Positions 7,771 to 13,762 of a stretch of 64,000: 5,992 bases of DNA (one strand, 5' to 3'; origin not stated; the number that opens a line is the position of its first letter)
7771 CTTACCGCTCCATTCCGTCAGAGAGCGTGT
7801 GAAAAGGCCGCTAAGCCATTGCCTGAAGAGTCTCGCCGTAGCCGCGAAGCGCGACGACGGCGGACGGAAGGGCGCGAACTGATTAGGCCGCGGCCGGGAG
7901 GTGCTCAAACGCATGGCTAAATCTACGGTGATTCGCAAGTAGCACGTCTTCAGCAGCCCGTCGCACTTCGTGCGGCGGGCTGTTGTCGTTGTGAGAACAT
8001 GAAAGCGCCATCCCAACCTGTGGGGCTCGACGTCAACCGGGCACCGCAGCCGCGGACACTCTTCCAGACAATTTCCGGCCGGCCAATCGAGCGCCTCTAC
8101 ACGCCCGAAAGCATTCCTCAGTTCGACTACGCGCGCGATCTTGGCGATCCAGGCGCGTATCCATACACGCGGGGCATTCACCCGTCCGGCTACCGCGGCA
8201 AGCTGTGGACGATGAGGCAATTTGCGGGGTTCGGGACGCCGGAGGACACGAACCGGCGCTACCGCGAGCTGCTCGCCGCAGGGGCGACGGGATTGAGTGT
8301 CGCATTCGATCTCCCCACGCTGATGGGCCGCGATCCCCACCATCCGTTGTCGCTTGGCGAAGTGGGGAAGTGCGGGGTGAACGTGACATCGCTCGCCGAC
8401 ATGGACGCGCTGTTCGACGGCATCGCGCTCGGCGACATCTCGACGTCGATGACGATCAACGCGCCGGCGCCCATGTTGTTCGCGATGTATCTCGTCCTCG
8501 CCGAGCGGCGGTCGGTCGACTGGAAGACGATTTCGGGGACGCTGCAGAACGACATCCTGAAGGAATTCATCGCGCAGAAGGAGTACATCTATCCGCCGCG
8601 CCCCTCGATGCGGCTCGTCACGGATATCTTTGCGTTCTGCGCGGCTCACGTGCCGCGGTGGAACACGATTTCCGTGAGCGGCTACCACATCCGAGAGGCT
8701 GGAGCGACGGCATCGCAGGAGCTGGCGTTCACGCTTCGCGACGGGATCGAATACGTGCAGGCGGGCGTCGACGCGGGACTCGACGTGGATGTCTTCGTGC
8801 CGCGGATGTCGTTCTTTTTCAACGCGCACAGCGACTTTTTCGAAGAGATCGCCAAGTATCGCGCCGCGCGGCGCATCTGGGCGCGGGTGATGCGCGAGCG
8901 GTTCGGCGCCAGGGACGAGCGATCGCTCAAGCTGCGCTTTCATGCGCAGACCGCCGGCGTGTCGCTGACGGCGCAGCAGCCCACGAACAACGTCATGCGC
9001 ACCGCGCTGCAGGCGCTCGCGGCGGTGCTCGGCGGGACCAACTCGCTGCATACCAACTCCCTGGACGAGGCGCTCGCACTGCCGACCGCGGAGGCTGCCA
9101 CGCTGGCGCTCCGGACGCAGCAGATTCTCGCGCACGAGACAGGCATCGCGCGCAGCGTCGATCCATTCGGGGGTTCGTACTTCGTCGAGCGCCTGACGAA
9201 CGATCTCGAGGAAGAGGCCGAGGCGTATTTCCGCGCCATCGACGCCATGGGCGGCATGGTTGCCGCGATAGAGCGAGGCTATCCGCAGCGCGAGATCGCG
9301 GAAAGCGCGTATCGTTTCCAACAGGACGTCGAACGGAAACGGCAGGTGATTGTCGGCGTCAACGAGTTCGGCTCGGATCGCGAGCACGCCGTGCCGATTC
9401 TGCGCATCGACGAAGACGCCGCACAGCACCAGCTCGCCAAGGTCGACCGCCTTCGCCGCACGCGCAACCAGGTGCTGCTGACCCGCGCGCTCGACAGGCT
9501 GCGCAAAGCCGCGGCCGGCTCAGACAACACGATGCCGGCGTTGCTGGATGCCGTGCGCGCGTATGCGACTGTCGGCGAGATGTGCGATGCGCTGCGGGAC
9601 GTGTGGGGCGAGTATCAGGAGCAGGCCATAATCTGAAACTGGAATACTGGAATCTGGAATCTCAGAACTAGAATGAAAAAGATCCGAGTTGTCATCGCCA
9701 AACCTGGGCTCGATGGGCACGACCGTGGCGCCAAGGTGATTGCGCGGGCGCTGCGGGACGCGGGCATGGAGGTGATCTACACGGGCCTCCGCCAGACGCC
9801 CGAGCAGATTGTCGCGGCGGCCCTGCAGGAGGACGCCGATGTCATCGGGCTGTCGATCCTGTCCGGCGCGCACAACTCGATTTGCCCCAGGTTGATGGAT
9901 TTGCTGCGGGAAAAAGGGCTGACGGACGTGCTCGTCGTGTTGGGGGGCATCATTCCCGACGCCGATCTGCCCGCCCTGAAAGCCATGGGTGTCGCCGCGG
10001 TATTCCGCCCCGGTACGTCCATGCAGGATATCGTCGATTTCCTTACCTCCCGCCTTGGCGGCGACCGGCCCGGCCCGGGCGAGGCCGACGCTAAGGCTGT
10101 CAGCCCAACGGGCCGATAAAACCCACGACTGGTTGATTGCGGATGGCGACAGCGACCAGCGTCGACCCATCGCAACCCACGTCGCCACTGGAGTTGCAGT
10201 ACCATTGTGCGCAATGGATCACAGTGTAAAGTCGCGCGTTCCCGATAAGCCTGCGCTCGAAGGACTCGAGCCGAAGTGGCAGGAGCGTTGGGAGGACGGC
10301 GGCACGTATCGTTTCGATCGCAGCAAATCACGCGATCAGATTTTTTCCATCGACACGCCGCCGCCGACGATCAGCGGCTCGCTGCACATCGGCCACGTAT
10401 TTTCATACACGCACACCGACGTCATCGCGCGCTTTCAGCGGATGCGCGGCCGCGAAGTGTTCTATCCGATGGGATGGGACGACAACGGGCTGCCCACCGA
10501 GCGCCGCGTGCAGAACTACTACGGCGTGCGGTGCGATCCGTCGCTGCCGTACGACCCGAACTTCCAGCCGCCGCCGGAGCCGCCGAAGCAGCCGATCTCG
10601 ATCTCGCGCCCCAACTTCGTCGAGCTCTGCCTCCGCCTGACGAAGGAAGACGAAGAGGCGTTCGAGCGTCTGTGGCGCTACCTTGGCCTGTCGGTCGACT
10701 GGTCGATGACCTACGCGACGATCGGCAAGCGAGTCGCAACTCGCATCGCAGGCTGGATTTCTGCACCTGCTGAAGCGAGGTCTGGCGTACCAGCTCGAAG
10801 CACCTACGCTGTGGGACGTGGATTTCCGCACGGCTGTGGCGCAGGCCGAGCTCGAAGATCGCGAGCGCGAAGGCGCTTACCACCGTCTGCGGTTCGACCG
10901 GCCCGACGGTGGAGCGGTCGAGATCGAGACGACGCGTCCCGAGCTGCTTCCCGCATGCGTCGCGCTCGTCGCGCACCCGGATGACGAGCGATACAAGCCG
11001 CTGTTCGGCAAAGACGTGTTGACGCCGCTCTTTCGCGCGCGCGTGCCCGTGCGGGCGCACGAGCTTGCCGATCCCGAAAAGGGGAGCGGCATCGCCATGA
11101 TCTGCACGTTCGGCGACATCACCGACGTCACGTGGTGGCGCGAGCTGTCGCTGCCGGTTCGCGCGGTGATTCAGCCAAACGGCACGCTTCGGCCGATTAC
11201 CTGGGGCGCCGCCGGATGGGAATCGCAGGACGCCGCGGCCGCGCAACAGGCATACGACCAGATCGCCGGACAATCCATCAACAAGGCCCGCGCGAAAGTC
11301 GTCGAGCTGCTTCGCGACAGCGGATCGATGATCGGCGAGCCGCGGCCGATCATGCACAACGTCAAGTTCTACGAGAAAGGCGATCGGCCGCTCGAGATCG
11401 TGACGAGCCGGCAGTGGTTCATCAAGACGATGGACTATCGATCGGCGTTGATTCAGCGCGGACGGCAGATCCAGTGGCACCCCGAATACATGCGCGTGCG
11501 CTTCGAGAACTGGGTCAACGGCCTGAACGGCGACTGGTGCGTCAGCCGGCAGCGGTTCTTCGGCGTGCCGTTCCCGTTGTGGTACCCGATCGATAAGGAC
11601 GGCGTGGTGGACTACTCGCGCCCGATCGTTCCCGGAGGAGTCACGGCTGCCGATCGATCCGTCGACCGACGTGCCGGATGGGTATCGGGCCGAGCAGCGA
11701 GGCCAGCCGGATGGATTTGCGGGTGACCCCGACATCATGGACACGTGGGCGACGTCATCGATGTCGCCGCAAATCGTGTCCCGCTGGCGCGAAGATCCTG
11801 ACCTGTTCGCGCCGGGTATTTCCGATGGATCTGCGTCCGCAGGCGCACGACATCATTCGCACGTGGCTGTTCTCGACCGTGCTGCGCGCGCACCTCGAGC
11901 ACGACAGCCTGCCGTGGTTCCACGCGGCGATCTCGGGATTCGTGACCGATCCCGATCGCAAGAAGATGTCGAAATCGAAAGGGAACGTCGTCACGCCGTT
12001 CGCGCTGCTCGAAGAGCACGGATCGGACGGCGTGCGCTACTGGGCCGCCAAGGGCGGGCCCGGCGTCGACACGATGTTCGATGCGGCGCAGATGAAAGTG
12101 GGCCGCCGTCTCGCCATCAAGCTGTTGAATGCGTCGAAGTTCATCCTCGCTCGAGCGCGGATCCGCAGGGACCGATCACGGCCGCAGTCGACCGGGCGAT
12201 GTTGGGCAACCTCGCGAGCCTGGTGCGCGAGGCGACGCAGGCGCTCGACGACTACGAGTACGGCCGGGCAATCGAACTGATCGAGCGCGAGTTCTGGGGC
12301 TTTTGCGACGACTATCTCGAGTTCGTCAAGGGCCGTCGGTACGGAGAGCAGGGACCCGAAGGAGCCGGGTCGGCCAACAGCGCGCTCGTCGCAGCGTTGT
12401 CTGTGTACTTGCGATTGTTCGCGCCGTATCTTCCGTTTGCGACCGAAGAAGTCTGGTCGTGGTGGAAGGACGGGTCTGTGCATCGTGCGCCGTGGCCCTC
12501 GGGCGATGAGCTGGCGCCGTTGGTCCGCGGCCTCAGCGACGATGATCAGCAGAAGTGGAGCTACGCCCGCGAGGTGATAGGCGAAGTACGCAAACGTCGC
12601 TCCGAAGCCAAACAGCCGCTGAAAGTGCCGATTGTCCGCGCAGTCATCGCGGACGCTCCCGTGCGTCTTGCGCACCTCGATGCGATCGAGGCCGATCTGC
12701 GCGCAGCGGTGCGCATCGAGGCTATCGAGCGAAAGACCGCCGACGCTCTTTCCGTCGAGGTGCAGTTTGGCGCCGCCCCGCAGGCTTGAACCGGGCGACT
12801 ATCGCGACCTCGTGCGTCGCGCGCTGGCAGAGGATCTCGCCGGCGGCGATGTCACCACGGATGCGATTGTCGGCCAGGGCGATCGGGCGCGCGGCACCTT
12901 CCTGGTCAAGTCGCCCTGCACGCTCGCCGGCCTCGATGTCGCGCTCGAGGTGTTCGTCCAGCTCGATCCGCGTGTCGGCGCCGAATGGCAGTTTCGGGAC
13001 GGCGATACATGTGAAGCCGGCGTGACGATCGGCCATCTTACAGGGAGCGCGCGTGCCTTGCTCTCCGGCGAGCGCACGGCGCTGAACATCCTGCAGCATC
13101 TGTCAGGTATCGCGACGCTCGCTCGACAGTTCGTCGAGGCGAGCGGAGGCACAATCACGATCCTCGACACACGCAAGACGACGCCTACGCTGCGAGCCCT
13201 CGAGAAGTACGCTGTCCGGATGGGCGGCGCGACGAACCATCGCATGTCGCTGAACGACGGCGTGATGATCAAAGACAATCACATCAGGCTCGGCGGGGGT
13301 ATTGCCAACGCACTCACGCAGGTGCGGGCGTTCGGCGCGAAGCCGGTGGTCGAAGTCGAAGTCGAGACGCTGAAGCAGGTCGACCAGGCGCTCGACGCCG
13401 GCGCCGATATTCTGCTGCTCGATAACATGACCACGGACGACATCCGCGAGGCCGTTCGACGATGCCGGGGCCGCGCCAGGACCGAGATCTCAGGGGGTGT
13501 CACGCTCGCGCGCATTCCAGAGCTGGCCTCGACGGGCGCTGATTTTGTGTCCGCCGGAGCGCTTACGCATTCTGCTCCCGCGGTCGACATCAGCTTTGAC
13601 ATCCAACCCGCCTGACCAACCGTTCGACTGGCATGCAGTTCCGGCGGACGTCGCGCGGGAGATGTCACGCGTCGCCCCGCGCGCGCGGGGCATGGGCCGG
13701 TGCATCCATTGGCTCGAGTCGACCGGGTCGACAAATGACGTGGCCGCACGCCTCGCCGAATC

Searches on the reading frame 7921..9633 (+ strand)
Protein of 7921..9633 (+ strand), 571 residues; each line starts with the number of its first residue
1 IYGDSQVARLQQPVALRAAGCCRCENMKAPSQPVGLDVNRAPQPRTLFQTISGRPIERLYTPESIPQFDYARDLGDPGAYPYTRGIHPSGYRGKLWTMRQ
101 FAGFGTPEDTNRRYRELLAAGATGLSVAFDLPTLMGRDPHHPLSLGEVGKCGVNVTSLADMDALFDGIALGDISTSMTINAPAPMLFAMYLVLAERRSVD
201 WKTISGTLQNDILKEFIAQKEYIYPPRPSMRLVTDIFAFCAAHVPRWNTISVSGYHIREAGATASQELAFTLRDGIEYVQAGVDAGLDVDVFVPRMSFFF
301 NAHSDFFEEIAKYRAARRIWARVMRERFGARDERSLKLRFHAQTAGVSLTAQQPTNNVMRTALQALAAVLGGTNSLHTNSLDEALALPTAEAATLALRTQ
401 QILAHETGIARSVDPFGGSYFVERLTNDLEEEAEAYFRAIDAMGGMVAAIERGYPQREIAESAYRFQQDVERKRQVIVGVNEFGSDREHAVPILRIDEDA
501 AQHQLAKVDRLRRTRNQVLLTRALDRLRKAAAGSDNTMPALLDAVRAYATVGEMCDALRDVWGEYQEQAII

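Call 32: search_protein_families(library=pfam, proteins=[window:7921-9633:+], max_evalue=0.001)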
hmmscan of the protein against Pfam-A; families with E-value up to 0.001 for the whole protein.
window:7921-9633:+ (571 aa): 1 family
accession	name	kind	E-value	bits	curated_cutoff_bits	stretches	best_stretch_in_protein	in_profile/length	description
PF01642.28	MM_CoA_mutase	-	4.3e-224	745.3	22.1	1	49-563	1-512/512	Methylmalonyl-CoA mutase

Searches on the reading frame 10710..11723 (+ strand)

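Call 32: search_protein_families(library=pfam, proteins=[window:10710-11723:+], max_evalue=0.001)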
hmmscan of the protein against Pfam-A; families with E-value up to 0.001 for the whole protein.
window:10710-11723:+ (338 aa): 1 family
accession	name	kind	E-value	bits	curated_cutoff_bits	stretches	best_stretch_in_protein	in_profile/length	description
PF00133.28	tRNA-synt_1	-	1.3e-21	77.3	22.7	1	14-300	144-255/414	tRNA synthetases class I (I, L, M and V)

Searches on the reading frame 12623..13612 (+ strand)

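Call 32: search_protein_families(library=pfam, proteins=[window:12623-13612:+], max_evalue=0.001)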
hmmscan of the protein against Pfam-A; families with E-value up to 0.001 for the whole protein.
window:12623-13612:+ (330 aa): 2 families
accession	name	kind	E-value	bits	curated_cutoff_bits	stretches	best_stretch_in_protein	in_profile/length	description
PF01729.25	QRPTase_C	-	4.6e-55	186.3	23.1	1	163-325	1-168/169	Quinolinate phosphoribosyl transferase, C-terminal domain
PF02749.22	QRPTase_N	-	6.3e-20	71.6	27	1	76-161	1-82/82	Quinolinate phosphoribosyl transferase, N-terminal domain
